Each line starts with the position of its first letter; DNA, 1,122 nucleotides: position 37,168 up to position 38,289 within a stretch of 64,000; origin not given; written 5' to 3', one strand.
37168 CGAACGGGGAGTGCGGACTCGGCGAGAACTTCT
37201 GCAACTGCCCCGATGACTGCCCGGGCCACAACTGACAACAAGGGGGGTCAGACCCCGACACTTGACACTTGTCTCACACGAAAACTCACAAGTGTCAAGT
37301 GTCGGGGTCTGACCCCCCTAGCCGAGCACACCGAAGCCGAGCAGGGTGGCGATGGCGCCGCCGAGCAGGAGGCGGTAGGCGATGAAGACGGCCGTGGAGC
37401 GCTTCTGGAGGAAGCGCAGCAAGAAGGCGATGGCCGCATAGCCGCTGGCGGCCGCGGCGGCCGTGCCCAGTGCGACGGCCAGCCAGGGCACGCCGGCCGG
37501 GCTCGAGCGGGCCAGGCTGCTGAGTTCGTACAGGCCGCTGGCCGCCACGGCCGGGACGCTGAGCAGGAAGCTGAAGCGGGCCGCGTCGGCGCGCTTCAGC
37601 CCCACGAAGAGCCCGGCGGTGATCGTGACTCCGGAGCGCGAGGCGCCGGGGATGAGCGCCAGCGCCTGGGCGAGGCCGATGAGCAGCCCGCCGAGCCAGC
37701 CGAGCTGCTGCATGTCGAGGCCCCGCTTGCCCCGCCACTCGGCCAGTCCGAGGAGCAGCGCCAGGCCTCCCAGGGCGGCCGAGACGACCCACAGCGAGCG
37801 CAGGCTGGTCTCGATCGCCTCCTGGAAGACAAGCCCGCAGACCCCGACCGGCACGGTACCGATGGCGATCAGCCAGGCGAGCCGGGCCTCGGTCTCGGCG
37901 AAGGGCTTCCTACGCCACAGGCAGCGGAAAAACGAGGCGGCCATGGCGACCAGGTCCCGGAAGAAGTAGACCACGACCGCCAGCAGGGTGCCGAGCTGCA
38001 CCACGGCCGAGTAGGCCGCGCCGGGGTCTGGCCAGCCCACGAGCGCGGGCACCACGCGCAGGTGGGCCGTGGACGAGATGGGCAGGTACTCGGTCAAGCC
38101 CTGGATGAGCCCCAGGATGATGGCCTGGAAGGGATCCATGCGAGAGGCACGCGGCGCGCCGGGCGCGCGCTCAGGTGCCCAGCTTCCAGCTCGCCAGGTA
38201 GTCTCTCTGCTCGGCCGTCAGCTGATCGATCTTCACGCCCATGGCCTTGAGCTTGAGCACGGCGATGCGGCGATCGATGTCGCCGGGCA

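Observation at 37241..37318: MITE/REP-like long palindromic elements with shared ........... termini inserted exactly at gene 3' ends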

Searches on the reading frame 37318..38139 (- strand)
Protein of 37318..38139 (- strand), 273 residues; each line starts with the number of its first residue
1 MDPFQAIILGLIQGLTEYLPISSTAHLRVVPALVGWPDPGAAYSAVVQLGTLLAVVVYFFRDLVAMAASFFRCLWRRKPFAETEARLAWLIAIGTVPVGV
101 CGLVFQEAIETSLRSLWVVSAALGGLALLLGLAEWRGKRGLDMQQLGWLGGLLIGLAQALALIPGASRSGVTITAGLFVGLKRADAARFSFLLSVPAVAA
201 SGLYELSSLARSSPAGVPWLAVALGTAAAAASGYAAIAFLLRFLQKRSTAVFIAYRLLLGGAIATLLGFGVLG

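Call 17: find_encoding_contigs(protein=window:37318-38139:-, flank=10000, max_places=10)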
Protein window:37318-38139:- (273 aa): 1 contig read that carries it; 1 place shown.
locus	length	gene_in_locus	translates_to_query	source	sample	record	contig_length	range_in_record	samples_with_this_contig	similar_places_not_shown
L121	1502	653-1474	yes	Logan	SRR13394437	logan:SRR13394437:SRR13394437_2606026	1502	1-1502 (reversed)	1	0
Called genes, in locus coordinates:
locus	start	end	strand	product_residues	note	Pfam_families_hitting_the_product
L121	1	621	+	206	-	?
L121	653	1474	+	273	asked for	PF02673:BacA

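Call 18: find_homologous_proteins(query=window:37321-38139:-, max_evalue=1e-40)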
Query window:37321-38139:- (273 aa): 7697 proteins with E <= 1e-40 among 8000 candidates; the best 120 are listed.
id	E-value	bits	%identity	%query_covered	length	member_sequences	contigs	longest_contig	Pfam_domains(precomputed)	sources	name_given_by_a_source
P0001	6.4e-163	559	100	100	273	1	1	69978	PF02673.25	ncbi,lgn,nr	ncbi:MAG: undecaprenyl-diphosphatase UppP [Deltaproteobacteria bacterium]|nr:undecaprenyl-diphosphat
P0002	2.3e-127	442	79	100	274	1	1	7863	PF02673.25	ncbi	-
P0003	2.6e-125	436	78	100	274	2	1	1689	PF02673.25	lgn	-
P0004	3.2e-125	435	78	100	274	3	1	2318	PF02673.25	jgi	jgi:undecaprenyl-diphosphatase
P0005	2.0e-118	413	77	100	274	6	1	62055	PF02673.25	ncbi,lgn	-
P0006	3.6e-118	412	79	94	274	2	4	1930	PF02673.25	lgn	-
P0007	2.0e-115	403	74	100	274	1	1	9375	PF02673.25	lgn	-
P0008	1.2e-114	401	74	100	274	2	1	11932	PF02673.25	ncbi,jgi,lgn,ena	-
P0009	2.3e-114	400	74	98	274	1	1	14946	PF02673.25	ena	-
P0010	1.6e-113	397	72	100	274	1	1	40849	PF02673.25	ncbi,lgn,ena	-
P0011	9.6e-111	388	71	100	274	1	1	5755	PF02673.25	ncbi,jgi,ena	-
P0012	1.3e-110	387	70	100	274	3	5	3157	PF02673.25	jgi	jgi:undecaprenyl-diphosphatase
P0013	1.7e-110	387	72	100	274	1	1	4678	PF02673.25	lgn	-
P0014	6.7e-110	385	73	100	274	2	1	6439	PF02673.25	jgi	-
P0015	4.8e-109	382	71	98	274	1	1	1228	PF02673.25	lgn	-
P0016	5.9e-108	379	73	94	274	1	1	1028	PF02673.25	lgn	-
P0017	3.3e-107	376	69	100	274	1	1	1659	PF02673.25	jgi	-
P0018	4.4e-107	376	69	100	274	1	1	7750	PF02673.25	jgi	jgi:undecaprenyl-diphosphatase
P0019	1.5e-106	374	73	94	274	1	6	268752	PF02673.25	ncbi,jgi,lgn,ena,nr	ncbi:MAG TPA: undecaprenyl-diphosphatase UppP [Myxococcota bacterium]|nr:undecaprenyl-diphosphatase 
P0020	5.9e-106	372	73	94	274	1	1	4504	PF02673.25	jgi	jgi:undecaprenyl-diphosphatase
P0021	1.1e-105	371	72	96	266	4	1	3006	PF02673.25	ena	-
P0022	4.8e-105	369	70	94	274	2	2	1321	PF02673.25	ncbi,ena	-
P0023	1.4e-104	368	71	97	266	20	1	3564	PF02673.25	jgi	jgi:undecaprenyl-diphosphatase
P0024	5.3e-104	366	70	94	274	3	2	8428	PF02673.25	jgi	-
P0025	1.6e-103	364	70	97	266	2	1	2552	PF02673.25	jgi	-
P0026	3.8e-103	363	68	98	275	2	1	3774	PF02673.25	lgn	-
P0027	2.6e-101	357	68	100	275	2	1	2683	PF02673.25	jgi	-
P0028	1.0e-100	355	68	100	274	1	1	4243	PF02673.25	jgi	jgi:undecaprenyl-diphosphatase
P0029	3.9e-98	347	69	96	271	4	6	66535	PF02673.25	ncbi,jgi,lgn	jgi:undecaprenyl-diphosphatase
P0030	6.7e-98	346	68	100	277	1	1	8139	PF02673.25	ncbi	-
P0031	3.4e-97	343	63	100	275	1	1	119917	PF02673.25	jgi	jgi:undecaprenyl-diphosphatase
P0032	3.2e-96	340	66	94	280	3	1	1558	PF02673.25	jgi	-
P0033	8.8e-96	339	63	98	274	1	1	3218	PF02673.25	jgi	jgi:undecaprenyl-diphosphatase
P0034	9.4e-96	339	67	100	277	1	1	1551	PF02673.25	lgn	-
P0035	1.3e-95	338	65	100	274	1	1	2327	PF02673.25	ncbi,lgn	-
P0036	3.1e-94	334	65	100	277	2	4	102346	PF02673.25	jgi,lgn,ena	-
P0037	6.8e-94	333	64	100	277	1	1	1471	PF02673.25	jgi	jgi:undecaprenyl-diphosphatase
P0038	2.0e-93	331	63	94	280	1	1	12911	PF02673.25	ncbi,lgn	-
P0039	9.5e-90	319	60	100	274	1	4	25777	PF02673.25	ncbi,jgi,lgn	ncbi:MAG: undecaprenyl-diphosphate phosphatase [Myxococcales bacterium]|jgi:undecaprenyl-diphosphata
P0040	3.8e-89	317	60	94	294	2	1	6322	PF02673.25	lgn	-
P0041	7.9e-88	313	58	94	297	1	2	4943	PF02673.25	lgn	-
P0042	1.2e-87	312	58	94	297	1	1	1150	PF02673.25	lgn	-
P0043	1.5e-87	312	61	98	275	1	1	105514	PF02673.25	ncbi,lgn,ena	-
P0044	1.9e-87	312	57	94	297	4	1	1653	PF02673.25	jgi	-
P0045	2.3e-87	311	59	94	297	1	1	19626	PF02673.25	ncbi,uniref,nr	ncbi:undecaprenyl-diphosphate phosphatase [Archangium sp.]|uniref:undecaprenyl-diphosphate phosphata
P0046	2.5e-87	311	58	94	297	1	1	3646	PF02673.25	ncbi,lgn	ncbi:MAG: undecaprenyl-diphosphate phosphatase [Cystobacter sp.]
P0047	3.0e-87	311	58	95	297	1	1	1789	PF02673.25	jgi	jgi:undecaprenyl-diphosphatase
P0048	4.2e-87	310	58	95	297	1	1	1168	PF02673.25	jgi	jgi:undecaprenyl-diphosphatase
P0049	8.2e-87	309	59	94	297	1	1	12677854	PF02673.25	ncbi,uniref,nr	ncbi:undecaprenyl-diphosphate phosphatase [Archangium violaceum]|uniref:undecaprenyl-diphosphate pho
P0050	1.1e-86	309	59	93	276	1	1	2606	PF02673.25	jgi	jgi:undecaprenyl-diphosphatase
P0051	1.2e-86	309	58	93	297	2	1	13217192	PF02673.25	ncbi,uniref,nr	ncbi:undecaprenyl-diphosphate phosphatase [Archangium minus]|uniref:Undecaprenyl-diphosphatase n=1 T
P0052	1.6e-86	308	59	100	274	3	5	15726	PF02673.25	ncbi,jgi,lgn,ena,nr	ncbi:MAG TPA: undecaprenyl-diphosphatase [Myxococcales bacterium]|jgi:undecaprenyl-diphosphatase|nr:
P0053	1.8e-86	308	56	94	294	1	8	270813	PF02673.25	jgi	jgi:undecaprenyl-diphosphatase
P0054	2.0e-86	308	58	94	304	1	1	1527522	PF02673.25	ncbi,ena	-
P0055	2.1e-86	308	58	94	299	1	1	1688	PF02673.25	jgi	jgi:undecaprenyl-diphosphatase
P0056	3.0e-86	308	57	94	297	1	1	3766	PF02673.25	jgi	jgi:undecaprenyl-diphosphatase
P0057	3.2e-86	307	55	94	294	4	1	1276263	PF02673.25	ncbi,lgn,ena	-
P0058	3.7e-86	307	59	99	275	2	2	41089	PF02673.25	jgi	jgi:undecaprenyl-diphosphatase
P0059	3.7e-86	307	57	94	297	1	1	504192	PF02673.25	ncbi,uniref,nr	ncbi:undecaprenyl-diphosphatase [Archangium sp. Cb G35]|uniref:undecaprenyl-diphosphate phosphatase 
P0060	5.8e-86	307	60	100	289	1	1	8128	PF02673.25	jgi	jgi:undecaprenyl-diphosphatase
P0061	1.1e-85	306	59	99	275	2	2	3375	PF02673.25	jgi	-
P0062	1.6e-85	305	58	94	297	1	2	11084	PF02673.25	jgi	jgi:undecaprenyl-diphosphatase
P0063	1.8e-85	305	57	100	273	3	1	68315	PF02673.25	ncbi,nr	ncbi:MAG: undecaprenyl-diphosphatase [Ignavibacteria bacterium]|nr:MAG: undecaprenyl-diphosphatase [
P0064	1.9e-85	305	59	98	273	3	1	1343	PF02673.25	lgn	-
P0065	2.0e-85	305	57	94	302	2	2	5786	PF02673.25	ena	-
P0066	3.9e-85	304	60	95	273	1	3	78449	PF02673.25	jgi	jgi:undecaprenyl-diphosphatase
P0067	4.3e-85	304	57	94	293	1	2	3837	PF02673.25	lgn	-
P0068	8.3e-85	303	58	94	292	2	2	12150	PF02673.25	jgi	jgi:undecaprenyl-diphosphatase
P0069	9.9e-85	303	58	94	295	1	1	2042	PF02673.25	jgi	-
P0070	1.2e-84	302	61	96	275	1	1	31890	PF02673.25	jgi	jgi:undecaprenyl-diphosphatase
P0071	1.2e-84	302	59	95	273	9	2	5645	PF02673.25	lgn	-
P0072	1.2e-84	302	58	94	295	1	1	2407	PF02673.25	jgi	jgi:undecaprenyl-diphosphatase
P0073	1.5e-84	302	55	94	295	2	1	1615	PF02673.25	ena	-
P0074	2.9e-84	301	58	98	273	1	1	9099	PF02673.25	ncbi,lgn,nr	ncbi:MAG: undecaprenyl-diphosphate phosphatase [Bacteroidetes bacterium]|nr:undecaprenyl-diphosphate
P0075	3.1e-84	301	58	94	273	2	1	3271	PF02673.25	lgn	-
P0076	3.5e-84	301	56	94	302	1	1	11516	PF02673.25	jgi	jgi:undecaprenyl-diphosphatase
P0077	4.3e-84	300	57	94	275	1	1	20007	PF02673.25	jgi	jgi:undecaprenyl-diphosphatase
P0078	4.4e-84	300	58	94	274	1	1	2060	PF02673.25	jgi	jgi:undecaprenyl-diphosphatase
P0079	5.4e-84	300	57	100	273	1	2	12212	PF02673.25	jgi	jgi:undecaprenyl-diphosphatase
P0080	5.7e-84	300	57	100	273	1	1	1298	PF02673.25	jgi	jgi:undecaprenyl-diphosphatase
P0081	1.1e-83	299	57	93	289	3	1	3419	PF02673.25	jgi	-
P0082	1.2e-83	299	57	99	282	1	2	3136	PF02673.25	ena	-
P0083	1.2e-83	299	58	94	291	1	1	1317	PF02673.25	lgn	-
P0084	1.3e-83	299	60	92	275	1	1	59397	PF02673.25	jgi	jgi:undecaprenyl-diphosphatase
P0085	1.4e-83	299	55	100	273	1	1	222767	PF02673.25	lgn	-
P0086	1.8e-83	298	56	94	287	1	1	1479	PF02673.25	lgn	-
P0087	1.8e-83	298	56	100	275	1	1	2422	PF02673.25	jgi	jgi:undecaprenyl-diphosphatase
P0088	2.6e-83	298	56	100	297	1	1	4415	PF02673.25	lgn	-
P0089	4.2e-83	297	56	100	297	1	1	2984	PF02673.25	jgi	jgi:undecaprenyl-diphosphatase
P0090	5.7e-83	297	56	95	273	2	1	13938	PF02673.25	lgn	-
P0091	5.8e-83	297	56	94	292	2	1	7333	PF02673.25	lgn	-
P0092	5.8e-83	297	59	96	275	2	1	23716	PF02673.25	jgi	jgi:undecaprenyl-diphosphatase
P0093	6.0e-83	297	58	96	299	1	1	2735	PF02673.25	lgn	-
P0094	6.1e-83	297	56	100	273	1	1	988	PF02673.25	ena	-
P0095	6.3e-83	297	58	93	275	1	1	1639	PF02673.25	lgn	-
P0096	7.1e-83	297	56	94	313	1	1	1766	PF02673.25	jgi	jgi:undecaprenyl-diphosphatase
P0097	8.0e-83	296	56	99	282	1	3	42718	PF02673.25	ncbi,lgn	-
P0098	9.0e-83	296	55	94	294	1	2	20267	PF02673.25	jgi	jgi:undecaprenyl-diphosphatase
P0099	1.0e-82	296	58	95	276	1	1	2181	PF02673.25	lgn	-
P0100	1.3e-82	296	55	94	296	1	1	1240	PF02673.25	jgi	jgi:undecaprenyl-diphosphatase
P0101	1.4e-82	296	56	93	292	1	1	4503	PF02673.25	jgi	jgi:undecaprenyl-diphosphatase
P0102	1.4e-82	296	58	94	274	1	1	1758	PF02673.25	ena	-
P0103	1.4e-82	296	56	99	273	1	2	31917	PF02673.25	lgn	-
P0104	1.6e-82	295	59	93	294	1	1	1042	PF02673.25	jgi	jgi:undecaprenyl-diphosphatase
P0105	1.7e-82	295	56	94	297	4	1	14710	PF02673.25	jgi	-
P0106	1.8e-82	295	56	94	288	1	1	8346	PF02673.25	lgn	-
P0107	1.9e-82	295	55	94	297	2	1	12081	PF02673.25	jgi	jgi:undecaprenyl-diphosphatase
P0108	2.0e-82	295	57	94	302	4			PF02673.25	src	-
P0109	2.0e-82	295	57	94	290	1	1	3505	PF02673.25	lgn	-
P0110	2.1e-82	295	58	94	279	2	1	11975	PF02673.25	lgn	-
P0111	2.2e-82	295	56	94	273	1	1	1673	PF02673.25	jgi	-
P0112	2.4e-82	295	57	94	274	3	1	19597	PF02673.25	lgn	-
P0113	2.4e-82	295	55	94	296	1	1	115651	PF02673.25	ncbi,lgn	-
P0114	2.4e-82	295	58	96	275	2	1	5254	PF02673.25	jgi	jgi:undecaprenyl-diphosphatase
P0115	2.5e-82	295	54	94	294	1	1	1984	PF02673.25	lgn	-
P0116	2.7e-82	295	57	98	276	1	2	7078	PF02673.25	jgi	jgi:undecaprenyl-diphosphatase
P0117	3.1e-82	294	56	100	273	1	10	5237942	PF02673.25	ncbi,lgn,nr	ncbi:MAG: undecaprenyl-diphosphate phosphatase [Bacteroidia bacterium]|nr:undecaprenyl-diphosphate p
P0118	3.2e-82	294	57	100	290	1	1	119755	PF02673.25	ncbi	-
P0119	3.7e-82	294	54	100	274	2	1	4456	PF02673.25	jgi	jgi:undecaprenyl-diphosphatase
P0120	4.7e-82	294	58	92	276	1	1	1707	PF02673.25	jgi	jgi:undecaprenyl-diphosphatase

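Call 19: find_encoding_contigs(protein=P0005, flank=10000, max_places=2)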
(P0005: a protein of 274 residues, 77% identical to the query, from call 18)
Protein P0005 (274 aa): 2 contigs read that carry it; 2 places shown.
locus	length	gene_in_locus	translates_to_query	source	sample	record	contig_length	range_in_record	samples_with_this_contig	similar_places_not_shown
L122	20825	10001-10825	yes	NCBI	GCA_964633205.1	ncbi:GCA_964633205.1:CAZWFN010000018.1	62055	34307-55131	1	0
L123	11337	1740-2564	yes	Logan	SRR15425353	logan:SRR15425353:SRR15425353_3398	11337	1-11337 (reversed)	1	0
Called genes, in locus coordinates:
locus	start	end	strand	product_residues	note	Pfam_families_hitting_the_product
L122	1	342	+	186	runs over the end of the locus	PF02482:Ribosomal_S30AE, PF16321:Ribosom_S30AE_C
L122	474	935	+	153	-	PF00359:PTS_EIIA_2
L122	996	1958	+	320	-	PF02603:Hpr_kinase_N, PF07475:Hpr_kinase_C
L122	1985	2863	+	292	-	PF03668:RapZ-like_N, PF22740:PapZ_C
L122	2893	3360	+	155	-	PF03610:EIIA-man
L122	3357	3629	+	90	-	PF00381:PTS-HPr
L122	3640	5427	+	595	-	PF05524:PEP-utilisers_N, PF00391:PEP-utilizers, PF02896:PEP-utilizers_C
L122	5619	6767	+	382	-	PF13173:AAA_14, PF13635:DUF4143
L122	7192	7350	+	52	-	PF01934:HepT-like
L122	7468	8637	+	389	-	PF00438:S-AdoMet_synt_N, PF02772:S-AdoMet_synt_M, PF02773:S-AdoMet_synt_C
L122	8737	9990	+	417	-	PF05221:AdoHcyase, PF02826:2-Hacid_dh_C, PF00670:AdoHcyase_NAD, PF07991:KARI_N (weak)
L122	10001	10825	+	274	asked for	PF02673:BacA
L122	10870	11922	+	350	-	-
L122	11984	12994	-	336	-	PF10938:YfdX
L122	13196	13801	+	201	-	PF00924:MS_channel_2nd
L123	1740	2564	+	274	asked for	PF02673:BacA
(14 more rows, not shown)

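Call 20: find_encoding_contigs(protein=P0010, flank=10000, max_places=2)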
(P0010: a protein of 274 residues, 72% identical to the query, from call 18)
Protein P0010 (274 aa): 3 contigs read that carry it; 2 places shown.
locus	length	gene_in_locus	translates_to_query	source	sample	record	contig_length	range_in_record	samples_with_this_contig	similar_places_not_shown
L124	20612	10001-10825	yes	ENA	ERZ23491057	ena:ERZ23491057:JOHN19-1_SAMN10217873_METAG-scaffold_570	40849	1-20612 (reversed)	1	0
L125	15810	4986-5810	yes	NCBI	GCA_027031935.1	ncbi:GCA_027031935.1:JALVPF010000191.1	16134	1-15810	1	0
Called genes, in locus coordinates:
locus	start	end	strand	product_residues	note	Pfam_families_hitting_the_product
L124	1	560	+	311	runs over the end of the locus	PF01408:GFO_IDH_MocA, PF22725:GFO_IDH_MocA_C3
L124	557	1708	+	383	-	PF02684:LpxB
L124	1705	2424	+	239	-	PF00535:Glycos_transf_2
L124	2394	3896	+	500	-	PF02366:PMT, PF13231:PMT_2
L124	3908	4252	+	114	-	-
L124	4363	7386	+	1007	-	-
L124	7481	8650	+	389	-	PF00438:S-AdoMet_synt_N, PF02772:S-AdoMet_synt_M, PF02773:S-AdoMet_synt_C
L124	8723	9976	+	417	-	PF05221:AdoHcyase, PF02826:2-Hacid_dh_C (weak), PF00670:AdoHcyase_NAD, PF07991:KARI_N (weak)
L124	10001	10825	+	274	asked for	PF02673:BacA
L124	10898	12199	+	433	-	-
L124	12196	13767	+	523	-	-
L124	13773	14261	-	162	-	-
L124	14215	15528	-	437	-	PF00132:Hexapep (faint), PF25084:LbH_EIF2B, PF24894:Hexapep_GlmU (weak), PF25087:GMPPB_C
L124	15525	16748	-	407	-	PF00132:Hexapep (faint), PF24894:Hexapep_GlmU, PF25084:LbH_EIF2B, PF25087:GMPPB_C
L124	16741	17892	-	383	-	PF01168:Ala_racemase_N, PF00842:Ala_racemase_C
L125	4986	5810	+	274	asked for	PF02673:BacA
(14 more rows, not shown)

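Call 21: find_encoding_contigs(protein=P0019, flank=10000, max_places=2)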
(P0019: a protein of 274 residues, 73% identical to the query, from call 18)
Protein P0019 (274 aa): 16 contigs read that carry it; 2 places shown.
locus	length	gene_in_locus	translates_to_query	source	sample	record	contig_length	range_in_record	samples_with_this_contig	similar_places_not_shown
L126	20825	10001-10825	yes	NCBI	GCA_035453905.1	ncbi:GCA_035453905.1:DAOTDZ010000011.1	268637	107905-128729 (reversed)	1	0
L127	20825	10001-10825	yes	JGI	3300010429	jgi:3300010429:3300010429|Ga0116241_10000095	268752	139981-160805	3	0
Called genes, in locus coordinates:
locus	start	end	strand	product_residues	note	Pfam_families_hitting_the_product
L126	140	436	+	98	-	-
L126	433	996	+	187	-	PF03968:LptD_N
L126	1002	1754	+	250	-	PF00005:ABC_tran, PF13304:AAA_21 (faint)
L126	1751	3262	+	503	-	PF00309:Sigma54_AID, PF04963:Sigma54_CBD, PF04552:Sigma54_DBD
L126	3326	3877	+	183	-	PF02482:Ribosomal_S30AE, PF16321:Ribosom_S30AE_C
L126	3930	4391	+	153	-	PF00359:PTS_EIIA_2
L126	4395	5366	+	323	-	PF02603:Hpr_kinase_N, PF07475:Hpr_kinase_C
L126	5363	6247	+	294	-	PF03668:RapZ-like_N, PF22740:PapZ_C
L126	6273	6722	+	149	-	PF03610:EIIA-man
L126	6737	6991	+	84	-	PF00381:PTS-HPr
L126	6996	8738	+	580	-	PF05524:PEP-utilisers_N, PF00391:PEP-utilizers, PF02896:PEP-utilizers_C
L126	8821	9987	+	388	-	PF00438:S-AdoMet_synt_N, PF02772:S-AdoMet_synt_M, PF02773:S-AdoMet_synt_C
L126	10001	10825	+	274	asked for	PF02673:BacA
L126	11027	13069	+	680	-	PF16683:TGase_elicitor, PF01483:P_proprotein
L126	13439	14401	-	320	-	PF01797:Y1_Tnp (weak)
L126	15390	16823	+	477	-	PF05221:AdoHcyase, PF00670:AdoHcyase_NAD, PF02826:2-Hacid_dh_C, PF07991:KARI_N (weak)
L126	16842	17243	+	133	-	-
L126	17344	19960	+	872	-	-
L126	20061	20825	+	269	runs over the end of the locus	-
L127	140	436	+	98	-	-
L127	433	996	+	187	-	PF03968:LptD_N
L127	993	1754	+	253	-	PF00005:ABC_tran, PF13304:AAA_21 (faint)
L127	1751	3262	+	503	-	PF00309:Sigma54_AID, PF04963:Sigma54_CBD, PF04552:Sigma54_DBD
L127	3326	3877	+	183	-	PF02482:Ribosomal_S30AE, PF16321:Ribosom_S30AE_C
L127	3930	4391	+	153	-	PF00359:PTS_EIIA_2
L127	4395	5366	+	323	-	PF02603:Hpr_kinase_N, PF07475:Hpr_kinase_C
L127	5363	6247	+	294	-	PF03668:RapZ-like_N, PF22740:PapZ_C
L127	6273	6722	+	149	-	PF03610:EIIA-man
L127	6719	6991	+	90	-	PF00381:PTS-HPr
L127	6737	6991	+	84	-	PF00381:PTS-HPr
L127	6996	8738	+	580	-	PF05524:PEP-utilisers_N, PF00391:PEP-utilizers, PF02896:PEP-utilizers_C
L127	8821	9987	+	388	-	PF00438:S-AdoMet_synt_N, PF02772:S-AdoMet_synt_M, PF02773:S-AdoMet_synt_C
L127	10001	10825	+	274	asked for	PF02673:BacA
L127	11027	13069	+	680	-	PF16683:TGase_elicitor, PF01483:P_proprotein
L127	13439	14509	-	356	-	PF01797:Y1_Tnp (weak)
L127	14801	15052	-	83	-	-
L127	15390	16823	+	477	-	PF05221:AdoHcyase, PF00670:AdoHcyase_NAD, PF02826:2-Hacid_dh_C, PF07991:KARI_N (weak)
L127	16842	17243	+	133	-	-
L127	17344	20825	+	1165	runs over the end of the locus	-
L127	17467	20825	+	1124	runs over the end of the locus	-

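Call 22: find_encoding_contigs(protein=P0002, flank=10000, max_places=2)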
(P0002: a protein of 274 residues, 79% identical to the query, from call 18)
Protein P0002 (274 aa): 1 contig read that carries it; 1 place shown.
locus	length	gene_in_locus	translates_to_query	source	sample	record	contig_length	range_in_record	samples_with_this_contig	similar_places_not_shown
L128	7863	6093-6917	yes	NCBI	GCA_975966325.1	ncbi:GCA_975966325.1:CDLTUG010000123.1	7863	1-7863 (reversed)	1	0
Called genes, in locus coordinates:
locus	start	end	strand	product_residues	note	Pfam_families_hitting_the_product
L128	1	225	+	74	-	?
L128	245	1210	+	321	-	PF02603:Hpr_kinase_N, PF07475:Hpr_kinase_C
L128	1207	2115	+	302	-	PF03668:RapZ-like_N, PF22740:PapZ_C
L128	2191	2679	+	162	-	PF03610:EIIA-man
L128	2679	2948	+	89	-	PF00381:PTS-HPr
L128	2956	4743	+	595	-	PF05524:PEP-utilisers_N, PF00391:PEP-utilizers, PF02896:PEP-utilizers_C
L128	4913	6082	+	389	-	PF00438:S-AdoMet_synt_N, PF02772:S-AdoMet_synt_M, PF02773:S-AdoMet_synt_C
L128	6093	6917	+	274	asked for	PF02673:BacA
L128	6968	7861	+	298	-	?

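Call 61: search_protein_families(library=pfam, proteins=[L127:13439-14509:-], max_evalue=0.01)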
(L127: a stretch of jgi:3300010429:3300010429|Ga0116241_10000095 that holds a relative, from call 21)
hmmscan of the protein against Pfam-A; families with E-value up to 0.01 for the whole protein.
L127:13439-14509:- (356 aa): 1 family
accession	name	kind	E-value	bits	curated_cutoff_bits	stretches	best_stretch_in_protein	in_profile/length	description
PF01797.21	Y1_Tnp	-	7.5e-07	29.7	23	1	87-160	40-118/121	Transposase IS200 like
